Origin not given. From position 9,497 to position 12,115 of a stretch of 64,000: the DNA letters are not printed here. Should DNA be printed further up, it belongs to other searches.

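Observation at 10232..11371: Zinc-type binding protein with a ~380-aa propeller-like module inserted at the His-rich loop position (possible tethered AztD-type metallochaperone)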

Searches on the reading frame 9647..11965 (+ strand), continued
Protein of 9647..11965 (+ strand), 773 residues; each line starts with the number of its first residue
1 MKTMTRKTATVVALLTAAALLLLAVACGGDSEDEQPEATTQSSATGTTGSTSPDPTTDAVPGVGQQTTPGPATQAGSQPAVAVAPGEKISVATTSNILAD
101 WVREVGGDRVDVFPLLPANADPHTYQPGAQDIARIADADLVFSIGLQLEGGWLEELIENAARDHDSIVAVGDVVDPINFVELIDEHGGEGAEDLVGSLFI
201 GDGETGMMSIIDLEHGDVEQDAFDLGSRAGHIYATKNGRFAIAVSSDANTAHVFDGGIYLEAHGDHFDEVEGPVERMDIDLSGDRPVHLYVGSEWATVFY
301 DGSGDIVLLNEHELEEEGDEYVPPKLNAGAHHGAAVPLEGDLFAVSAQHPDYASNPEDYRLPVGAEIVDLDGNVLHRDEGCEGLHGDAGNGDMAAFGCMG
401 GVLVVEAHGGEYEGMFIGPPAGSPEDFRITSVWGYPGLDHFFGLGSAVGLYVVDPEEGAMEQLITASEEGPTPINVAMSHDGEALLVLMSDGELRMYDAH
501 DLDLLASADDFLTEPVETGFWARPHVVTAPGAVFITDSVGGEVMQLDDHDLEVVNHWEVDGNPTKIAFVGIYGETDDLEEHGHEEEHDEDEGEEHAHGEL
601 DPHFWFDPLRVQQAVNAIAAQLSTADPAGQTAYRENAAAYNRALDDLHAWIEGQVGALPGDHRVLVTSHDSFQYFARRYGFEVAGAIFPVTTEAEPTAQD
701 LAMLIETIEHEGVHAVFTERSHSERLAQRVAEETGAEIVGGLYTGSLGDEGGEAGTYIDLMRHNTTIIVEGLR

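Call 57: find_encoding_contigs(protein=P0001, flank=5000, max_places=2)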
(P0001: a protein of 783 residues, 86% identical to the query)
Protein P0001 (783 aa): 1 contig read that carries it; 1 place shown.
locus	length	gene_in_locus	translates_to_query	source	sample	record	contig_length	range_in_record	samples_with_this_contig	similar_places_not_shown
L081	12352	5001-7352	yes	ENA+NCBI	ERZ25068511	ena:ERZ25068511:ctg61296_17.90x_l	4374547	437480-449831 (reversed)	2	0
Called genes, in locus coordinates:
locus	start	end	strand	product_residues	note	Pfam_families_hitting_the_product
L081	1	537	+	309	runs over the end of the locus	PF00551:Formyl_trans_N, PF02911:Formyl_trans_C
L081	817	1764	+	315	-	PF04199:Cyclase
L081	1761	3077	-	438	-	-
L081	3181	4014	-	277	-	PF01435:Peptidase_M48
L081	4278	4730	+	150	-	PF01475:FUR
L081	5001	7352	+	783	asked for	PF01297:ZnuA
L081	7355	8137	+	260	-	PF00005:ABC_tran, PF13304:AAA_21 (faint)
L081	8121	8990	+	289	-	PF00950:ABC-3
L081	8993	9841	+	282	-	PF00106:adh_short, PF08659:KR, PF13561:adh_short_C2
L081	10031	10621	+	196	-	PF04542:Sigma70_r2, PF07638:Sigma70_ECF, PF08281:Sigma70_r4_2, PF04545:Sigma70_r4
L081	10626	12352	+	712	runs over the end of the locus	PF12450:vWF_A, PF00092:VWA, PF13519:VWA_2, PF13768:VWA_3, PF12034:YfbK_C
